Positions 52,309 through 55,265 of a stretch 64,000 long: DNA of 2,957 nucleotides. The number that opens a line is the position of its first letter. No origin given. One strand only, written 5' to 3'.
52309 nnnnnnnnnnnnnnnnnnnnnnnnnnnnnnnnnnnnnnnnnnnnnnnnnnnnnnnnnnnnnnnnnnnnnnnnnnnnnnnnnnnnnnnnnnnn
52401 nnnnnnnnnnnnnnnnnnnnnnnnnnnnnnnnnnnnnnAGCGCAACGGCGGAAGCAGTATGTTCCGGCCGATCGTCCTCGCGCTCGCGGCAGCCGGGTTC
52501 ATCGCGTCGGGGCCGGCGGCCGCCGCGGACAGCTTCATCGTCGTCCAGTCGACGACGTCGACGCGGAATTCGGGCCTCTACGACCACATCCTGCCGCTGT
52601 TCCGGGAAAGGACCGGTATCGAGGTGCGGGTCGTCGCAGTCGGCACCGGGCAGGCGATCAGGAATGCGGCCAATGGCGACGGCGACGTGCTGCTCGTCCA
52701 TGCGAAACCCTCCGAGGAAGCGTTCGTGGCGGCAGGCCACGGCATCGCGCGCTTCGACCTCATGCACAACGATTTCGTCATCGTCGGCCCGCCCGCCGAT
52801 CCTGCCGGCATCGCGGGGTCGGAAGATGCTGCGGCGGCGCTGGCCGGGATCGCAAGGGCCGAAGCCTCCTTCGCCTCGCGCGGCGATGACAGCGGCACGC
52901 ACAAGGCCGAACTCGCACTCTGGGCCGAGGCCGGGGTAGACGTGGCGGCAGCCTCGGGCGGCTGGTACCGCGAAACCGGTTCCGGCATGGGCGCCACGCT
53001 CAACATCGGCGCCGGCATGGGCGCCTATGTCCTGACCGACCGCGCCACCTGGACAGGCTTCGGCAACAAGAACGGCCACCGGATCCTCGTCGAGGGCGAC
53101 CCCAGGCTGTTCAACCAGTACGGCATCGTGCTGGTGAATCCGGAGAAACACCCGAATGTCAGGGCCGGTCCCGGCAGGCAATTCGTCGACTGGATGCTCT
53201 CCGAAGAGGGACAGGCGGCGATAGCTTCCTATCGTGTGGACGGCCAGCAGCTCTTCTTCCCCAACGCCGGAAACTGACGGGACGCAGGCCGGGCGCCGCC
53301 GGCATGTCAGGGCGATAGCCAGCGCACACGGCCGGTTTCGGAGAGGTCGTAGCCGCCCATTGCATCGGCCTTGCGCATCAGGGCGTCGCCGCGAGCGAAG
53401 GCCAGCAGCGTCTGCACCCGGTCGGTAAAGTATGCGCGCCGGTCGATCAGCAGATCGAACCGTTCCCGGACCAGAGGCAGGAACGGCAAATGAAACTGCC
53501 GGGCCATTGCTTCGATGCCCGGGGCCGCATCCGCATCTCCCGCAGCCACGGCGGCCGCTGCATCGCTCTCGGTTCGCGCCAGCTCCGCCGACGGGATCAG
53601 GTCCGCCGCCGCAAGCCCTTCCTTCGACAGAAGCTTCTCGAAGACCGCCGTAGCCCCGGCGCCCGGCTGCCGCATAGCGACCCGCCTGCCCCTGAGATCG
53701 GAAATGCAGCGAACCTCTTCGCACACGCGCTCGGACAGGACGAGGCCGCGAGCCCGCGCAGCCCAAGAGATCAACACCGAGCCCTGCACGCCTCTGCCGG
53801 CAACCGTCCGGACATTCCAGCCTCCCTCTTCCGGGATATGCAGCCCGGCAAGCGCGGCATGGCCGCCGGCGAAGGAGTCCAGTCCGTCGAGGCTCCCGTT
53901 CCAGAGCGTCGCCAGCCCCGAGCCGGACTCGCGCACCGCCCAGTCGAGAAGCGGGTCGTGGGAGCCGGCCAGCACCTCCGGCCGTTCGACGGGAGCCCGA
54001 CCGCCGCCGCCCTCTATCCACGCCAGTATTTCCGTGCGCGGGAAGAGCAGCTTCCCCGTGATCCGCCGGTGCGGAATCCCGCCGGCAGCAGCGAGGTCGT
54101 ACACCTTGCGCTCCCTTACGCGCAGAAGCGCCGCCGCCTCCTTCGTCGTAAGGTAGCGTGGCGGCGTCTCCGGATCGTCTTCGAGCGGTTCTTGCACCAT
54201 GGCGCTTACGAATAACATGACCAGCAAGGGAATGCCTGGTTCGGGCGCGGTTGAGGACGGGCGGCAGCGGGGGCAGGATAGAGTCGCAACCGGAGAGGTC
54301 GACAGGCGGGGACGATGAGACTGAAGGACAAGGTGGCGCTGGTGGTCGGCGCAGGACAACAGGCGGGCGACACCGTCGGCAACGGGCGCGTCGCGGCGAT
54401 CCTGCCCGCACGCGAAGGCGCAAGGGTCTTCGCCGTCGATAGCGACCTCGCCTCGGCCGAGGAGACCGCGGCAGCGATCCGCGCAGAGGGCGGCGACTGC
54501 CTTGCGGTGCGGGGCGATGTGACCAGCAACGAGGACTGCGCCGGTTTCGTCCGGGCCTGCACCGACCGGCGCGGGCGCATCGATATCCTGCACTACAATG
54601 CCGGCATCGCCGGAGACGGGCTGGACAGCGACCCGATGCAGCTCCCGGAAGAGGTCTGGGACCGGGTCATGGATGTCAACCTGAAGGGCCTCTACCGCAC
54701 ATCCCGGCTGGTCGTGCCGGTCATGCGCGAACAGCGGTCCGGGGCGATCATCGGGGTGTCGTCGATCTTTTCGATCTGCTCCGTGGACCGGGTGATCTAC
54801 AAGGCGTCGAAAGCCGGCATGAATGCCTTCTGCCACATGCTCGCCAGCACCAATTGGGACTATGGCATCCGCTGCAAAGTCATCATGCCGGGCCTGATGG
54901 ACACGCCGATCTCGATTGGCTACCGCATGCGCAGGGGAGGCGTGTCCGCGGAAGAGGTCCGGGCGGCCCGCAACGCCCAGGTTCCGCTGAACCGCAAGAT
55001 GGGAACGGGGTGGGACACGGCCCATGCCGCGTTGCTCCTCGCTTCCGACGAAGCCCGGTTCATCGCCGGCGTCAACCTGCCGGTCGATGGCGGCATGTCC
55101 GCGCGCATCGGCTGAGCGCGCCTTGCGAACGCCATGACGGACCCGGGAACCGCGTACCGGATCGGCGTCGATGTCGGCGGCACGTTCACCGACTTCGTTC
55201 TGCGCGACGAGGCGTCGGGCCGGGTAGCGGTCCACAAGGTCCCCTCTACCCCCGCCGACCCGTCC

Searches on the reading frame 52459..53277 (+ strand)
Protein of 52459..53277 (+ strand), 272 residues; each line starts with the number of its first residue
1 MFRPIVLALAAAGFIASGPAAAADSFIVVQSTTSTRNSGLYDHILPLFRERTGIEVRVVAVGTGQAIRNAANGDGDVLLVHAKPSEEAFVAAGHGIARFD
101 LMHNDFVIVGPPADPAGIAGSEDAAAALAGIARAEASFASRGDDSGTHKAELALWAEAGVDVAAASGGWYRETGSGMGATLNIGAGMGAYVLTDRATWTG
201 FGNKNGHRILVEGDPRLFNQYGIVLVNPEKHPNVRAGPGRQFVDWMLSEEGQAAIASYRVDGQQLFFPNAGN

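Call 10: search_protein_families(library=pfam, proteins=[window:52459-53277:+], max_evalue=0.01)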
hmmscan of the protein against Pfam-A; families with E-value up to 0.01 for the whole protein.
window:52459-53277:+ (272 aa): 4 families
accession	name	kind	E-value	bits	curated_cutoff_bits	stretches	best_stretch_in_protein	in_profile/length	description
PF12849.12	PBP_like_2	-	4.1e-43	148.5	27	1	20-250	4-267/267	PBP superfamily domain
PF13531.11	SBP_bac_11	-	5e-15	56.3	25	1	39-258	11-224/227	Bacterial extracellular solute-binding protein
PF01547.30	SBP_bac_1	-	2.3e-07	31.6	26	1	39-253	9-307/307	Bacterial extracellular solute-binding protein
PF12727.12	PBP_like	-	0.0029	17.2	27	1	50-186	6-143/193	PBP superfamily domain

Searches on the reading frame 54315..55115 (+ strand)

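Call 10: search_protein_families(library=pfam, proteins=[window:54315-55115:+], max_evalue=0.01)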
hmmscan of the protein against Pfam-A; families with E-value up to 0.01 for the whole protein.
window:54315-55115:+ (266 aa): 3 families
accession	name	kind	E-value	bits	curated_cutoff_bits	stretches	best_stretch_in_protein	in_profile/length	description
PF13561.12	adh_short_C2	-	2.5e-47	161.9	27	1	24-262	9-236/236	Enoyl-(Acyl carrier protein) reductase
PF00106.31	adh_short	-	2.8e-39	135.1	26.6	1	6-200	1-187/195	short chain dehydrogenase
PF08659.16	KR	-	0.00017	22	22.6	1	24-179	13-166/180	KR domain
